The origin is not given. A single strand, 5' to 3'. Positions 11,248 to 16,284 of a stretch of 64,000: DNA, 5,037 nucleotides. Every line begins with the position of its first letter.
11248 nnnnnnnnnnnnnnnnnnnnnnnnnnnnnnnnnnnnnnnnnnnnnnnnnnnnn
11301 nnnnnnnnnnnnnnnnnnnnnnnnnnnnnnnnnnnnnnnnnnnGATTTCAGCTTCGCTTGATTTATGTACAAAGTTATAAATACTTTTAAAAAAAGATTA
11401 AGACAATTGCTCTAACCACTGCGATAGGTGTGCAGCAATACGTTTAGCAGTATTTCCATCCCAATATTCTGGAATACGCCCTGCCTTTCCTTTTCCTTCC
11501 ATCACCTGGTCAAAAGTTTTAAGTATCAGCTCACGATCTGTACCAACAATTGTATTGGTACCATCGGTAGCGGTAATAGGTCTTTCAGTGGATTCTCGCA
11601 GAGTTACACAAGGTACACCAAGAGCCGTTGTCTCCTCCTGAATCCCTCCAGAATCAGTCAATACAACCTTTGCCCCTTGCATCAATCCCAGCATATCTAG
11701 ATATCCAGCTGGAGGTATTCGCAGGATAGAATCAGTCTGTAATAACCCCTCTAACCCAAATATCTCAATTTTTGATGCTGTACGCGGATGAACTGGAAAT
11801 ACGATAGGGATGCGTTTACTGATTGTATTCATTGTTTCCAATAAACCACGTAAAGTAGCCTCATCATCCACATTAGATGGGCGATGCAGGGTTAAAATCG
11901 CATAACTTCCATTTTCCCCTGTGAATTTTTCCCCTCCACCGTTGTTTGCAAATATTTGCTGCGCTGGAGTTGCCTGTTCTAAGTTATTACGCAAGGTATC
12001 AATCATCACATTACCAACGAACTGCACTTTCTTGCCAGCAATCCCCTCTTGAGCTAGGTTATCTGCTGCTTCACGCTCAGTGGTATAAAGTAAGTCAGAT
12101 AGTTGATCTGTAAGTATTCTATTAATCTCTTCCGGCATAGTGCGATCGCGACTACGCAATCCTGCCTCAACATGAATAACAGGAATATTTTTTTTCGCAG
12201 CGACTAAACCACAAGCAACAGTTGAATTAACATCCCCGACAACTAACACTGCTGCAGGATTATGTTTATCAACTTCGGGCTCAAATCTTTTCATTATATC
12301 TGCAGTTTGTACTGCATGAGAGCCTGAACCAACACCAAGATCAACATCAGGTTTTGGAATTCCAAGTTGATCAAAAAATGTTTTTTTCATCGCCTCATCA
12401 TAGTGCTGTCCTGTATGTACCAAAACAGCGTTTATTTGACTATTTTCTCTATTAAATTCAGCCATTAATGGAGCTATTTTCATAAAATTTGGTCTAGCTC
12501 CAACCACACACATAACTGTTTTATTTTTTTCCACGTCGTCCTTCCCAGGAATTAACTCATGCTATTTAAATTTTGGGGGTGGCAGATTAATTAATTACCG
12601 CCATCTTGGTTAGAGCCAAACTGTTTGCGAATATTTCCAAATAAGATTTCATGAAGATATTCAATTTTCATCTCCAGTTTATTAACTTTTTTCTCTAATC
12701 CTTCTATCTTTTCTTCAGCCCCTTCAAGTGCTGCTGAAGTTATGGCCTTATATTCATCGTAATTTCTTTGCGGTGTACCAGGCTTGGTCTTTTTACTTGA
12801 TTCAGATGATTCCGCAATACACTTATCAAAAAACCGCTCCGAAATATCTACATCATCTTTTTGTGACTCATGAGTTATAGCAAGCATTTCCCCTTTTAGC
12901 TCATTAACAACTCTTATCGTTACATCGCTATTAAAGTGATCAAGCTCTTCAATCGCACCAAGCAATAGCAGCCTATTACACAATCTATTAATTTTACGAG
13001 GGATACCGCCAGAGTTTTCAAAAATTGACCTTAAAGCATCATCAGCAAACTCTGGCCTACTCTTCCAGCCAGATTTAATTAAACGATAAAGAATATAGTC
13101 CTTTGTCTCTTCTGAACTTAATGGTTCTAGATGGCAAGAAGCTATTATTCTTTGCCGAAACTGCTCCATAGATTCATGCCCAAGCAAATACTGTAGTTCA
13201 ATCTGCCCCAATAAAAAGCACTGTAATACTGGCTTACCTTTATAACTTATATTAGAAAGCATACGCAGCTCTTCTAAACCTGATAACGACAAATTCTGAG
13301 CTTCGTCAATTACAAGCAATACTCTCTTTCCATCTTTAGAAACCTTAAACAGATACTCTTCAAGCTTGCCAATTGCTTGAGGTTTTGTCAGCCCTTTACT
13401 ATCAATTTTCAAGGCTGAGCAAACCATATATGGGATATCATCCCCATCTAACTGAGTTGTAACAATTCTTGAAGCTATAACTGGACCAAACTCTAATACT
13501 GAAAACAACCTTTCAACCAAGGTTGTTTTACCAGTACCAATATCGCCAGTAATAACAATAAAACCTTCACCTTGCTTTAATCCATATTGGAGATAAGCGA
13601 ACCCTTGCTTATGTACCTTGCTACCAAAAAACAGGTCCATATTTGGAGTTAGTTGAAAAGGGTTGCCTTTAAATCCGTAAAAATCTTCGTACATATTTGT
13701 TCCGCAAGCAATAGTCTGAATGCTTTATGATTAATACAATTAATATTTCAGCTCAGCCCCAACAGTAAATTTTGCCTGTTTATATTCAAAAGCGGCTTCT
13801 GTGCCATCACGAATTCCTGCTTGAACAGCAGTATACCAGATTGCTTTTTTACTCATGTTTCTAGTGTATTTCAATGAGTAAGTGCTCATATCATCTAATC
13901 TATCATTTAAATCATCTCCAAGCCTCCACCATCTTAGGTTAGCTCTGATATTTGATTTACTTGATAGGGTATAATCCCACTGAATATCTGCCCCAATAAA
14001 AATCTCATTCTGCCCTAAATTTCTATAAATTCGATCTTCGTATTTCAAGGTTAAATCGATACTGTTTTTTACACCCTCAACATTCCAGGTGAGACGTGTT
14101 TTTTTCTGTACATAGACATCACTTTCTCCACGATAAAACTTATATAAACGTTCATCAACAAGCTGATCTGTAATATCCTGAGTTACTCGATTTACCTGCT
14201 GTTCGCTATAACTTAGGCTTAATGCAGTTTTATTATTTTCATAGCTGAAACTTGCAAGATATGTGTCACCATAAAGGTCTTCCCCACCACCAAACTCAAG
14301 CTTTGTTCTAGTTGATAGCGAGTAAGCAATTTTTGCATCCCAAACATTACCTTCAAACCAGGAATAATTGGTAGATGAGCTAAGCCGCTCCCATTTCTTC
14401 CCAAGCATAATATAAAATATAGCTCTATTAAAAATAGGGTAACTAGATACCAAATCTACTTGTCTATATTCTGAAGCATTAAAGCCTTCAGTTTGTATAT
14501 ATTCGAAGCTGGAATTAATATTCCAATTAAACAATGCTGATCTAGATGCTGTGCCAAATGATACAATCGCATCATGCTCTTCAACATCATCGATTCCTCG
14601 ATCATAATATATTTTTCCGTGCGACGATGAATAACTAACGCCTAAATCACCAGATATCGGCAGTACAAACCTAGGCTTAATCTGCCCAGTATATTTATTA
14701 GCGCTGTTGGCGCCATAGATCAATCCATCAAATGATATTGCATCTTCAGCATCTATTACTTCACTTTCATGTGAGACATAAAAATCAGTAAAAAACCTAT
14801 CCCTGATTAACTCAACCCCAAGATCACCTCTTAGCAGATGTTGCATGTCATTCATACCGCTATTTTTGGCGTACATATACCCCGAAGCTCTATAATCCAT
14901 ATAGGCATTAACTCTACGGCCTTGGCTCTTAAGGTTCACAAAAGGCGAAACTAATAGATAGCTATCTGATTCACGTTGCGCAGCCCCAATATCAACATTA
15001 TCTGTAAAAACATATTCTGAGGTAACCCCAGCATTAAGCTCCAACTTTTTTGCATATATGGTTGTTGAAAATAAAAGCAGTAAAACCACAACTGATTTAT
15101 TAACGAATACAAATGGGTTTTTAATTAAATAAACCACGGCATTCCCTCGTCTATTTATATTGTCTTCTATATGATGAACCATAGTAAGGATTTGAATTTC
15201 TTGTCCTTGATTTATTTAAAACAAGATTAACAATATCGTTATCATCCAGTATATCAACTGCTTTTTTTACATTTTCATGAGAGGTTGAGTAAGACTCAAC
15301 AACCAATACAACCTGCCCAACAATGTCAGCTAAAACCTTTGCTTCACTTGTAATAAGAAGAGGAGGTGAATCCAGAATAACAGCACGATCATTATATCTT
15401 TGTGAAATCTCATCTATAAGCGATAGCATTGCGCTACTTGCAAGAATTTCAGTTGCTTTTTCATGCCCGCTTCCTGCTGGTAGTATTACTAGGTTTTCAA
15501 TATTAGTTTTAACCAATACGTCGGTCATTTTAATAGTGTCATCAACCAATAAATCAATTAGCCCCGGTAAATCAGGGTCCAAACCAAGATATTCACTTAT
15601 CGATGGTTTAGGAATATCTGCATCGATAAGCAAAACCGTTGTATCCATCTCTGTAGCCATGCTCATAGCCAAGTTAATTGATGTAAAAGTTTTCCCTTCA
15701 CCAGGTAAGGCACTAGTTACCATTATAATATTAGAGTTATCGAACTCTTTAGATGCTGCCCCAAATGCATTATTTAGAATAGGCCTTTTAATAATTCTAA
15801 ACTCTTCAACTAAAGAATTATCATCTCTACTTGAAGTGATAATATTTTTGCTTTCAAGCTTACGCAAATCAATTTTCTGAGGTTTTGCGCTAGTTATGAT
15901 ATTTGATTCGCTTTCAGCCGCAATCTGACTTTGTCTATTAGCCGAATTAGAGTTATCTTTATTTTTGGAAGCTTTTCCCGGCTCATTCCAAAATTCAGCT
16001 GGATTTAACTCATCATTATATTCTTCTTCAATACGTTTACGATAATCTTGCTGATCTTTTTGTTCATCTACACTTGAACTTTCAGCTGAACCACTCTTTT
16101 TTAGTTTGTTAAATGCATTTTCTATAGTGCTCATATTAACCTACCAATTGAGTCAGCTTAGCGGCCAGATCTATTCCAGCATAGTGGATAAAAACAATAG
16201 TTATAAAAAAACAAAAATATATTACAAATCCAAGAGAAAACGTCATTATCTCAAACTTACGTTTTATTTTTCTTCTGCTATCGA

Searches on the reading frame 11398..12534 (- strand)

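Call 6: search_protein_families(library=ncbifam, proteins=[window:11398-12534:-], max_evalue=0.00001)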
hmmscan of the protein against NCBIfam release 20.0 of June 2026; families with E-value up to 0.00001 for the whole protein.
window:11398-12534:- (378 aa): 2 families
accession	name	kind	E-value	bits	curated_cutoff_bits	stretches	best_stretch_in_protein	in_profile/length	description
TIGR00236.1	wecB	equivalog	2.7e-89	299.9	210.15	1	7-370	3-362/366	non-hydrolyzing UDP-N-acetylglucosamine 2-epimerase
TIGR03568.1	NeuC_NnaA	equivalog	5.3e-18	65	235.9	1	6-313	2-307/365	UDP-N-acetylglucosamine 2-epimerase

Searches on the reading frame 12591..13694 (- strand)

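Call 6: search_protein_families(library=ncbifam, proteins=[window:12591-13694:-], max_evalue=0.00001)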
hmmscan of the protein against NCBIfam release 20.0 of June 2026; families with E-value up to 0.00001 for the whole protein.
window:12591-13694:- (367 aa): 1 family
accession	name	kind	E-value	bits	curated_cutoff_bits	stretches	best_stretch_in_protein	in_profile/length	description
TIGR03015.1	pepcterm_ATPase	hypoth_equivalog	1.6e-95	319.6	324.5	1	1-268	1-268/269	XrtA/PEP-CTERM system-associated ATPase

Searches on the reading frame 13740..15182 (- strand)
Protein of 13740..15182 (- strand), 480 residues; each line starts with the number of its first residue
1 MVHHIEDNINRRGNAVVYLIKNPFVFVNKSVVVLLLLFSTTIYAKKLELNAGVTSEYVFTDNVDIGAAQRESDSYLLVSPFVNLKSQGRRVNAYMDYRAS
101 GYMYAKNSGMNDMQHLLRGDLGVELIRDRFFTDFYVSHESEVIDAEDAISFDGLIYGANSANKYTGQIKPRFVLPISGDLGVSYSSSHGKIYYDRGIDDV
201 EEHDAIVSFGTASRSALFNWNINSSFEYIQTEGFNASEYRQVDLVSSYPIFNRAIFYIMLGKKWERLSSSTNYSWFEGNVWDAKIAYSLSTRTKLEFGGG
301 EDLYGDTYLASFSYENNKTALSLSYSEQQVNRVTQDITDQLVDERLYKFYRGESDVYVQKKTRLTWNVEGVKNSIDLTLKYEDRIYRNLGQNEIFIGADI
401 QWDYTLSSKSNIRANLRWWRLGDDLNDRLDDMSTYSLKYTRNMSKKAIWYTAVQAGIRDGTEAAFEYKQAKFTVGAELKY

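Call 7: search_protein_families(library=ncbifam, proteins=[window:13740-15182:-], max_evalue=0.00001)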
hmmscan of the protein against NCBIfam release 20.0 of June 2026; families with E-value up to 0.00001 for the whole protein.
window:13740-15182:- (480 aa): 1 family
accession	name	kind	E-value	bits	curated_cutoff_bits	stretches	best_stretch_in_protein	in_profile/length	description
TIGR03016.1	pepcterm_hypo_1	hypoth_equivalog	8.4e-30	104.1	90.85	1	46-328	3-283/477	TIGR03016 family PEP-CTERM system-associated outer membrane protein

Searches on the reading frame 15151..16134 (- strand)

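Call 7: search_protein_families(library=ncbifam, proteins=[window:15151-16134:-], max_evalue=0.00001)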
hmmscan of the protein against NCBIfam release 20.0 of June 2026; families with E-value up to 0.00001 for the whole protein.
window:15151-16134:- (327 aa): 10 families
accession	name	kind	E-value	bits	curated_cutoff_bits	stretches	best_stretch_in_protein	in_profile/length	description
TIGR03018.1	pepcterm_TyrKin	hypoth_equivalog_domain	4.3e-80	267.9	230.65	1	98-307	1-207/207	XrtA-associated tyrosine autokinase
TIGR01007.1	eps_fam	subfamily_domain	1.3e-32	113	108.05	1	132-319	15-201/204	polysaccharide biosynthesis tyrosine autokinase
TIGR01005.1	eps_transp_fam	subfamily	1.3e-21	76.5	411.7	1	110-320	528-729/754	exopolysaccharide transport protein family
NF008568.0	PRK11519.1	equivalog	4.1e-21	74.8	1068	1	133-322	525-710/720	tyrosine-protein kinase Wzc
NF007350.0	PRK09841.1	equivalog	2.9e-16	58.7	1248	1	129-317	527-711/726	tyrosine-protein kinase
TIGR03029.1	EpsG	equivalog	3.3e-15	56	313.8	1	132-291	101-255/274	chain length determinant protein tyrosine kinase EpsG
TIGR01968.1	minD_bact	equivalog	6.8e-13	48.6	212.9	1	135-308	2-172/261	septum site-determining protein MinD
TIGR01969.1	minD_arch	subfamily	2.5e-07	30.2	201.75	1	136-310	2-171/251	cell division ATPase MinD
NF008669.0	PRK11670.1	equivalog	3.4e-07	29.5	348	1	134-194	107-166/369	iron-sulfur cluster carrier protein ApbC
NF047398.1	AAA_KGGVGR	domain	3.9e-06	27.3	90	1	136-233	4-113/190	KGGVGR-motif variant AAA ATPase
